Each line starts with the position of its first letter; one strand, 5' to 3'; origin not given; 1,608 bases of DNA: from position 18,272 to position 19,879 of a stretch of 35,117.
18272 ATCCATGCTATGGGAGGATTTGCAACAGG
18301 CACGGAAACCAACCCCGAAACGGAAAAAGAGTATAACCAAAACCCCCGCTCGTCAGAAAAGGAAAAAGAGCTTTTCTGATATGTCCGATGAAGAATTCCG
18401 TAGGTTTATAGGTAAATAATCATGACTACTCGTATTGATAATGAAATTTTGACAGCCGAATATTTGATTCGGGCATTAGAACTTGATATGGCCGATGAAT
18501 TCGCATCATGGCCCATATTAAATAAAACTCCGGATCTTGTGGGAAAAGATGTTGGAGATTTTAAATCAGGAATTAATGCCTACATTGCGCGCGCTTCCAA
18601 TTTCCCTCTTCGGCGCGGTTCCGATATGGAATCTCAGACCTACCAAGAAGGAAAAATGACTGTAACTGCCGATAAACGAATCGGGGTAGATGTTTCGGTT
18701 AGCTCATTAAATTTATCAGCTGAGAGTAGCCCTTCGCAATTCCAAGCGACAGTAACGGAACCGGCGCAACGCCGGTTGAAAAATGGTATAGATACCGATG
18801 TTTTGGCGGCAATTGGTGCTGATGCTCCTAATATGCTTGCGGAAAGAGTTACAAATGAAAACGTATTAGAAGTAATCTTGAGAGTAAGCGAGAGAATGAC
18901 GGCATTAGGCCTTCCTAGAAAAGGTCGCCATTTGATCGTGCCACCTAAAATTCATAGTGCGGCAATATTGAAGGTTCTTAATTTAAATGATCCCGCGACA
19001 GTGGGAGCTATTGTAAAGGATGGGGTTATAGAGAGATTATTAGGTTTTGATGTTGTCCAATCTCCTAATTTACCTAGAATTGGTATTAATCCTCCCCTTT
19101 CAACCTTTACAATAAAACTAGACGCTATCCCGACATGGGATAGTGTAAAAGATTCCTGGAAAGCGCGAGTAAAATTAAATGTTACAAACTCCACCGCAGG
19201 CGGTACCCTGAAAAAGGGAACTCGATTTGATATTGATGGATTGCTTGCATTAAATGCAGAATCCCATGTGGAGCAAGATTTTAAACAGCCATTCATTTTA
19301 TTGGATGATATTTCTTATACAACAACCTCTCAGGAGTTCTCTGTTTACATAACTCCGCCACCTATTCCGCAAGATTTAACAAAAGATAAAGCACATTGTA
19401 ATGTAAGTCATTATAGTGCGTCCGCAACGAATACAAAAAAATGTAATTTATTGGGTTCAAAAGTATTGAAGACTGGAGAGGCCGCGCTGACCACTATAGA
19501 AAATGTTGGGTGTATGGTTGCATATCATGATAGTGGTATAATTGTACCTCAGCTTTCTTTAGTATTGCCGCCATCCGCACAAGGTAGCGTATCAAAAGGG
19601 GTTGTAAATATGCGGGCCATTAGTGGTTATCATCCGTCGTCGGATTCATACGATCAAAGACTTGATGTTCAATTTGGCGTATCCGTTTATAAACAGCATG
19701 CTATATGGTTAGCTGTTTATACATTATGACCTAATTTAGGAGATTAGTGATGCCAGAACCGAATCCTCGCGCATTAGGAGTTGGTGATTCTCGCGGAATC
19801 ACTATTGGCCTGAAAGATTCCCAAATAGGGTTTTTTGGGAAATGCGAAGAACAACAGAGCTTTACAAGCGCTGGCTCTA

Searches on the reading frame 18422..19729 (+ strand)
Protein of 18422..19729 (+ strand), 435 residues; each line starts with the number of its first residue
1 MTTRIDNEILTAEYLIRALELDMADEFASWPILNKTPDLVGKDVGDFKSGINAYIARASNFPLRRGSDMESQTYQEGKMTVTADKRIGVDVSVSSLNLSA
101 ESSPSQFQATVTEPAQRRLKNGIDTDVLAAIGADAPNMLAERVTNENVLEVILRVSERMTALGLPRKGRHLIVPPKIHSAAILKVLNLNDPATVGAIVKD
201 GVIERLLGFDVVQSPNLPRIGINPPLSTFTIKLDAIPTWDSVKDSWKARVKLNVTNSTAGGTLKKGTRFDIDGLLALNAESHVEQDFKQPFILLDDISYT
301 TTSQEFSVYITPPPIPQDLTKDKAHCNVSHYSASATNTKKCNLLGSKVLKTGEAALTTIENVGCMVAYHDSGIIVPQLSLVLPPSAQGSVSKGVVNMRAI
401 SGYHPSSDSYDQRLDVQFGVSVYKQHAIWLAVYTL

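Call 10: search_protein_families(library=phrogs, proteins=[window:18422-19729:+], max_evalue=0.001)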
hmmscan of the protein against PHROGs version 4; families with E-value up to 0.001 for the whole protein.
window:18422-19729:+ (435 aa): 2 families
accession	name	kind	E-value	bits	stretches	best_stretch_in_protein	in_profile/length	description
phrog_283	-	head and packaging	1.5e-25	91.4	1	55-429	47-379/385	major head protein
phrog_267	-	head and packaging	8.2e-13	49.3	1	53-221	78-263/410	major head protein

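Call 19: find_related_loci(query=window:18422-19729:+, collection=viral_contigs, flank=10000)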
Query window:18422-19729:+ (435 aa) in viral_contigs; peptide patterns used: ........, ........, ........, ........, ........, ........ (x = any residue, [..] = any of these).
15 stretches matched a pattern, but none encodes a relative of the query by tblastn (E <= 1e-3).
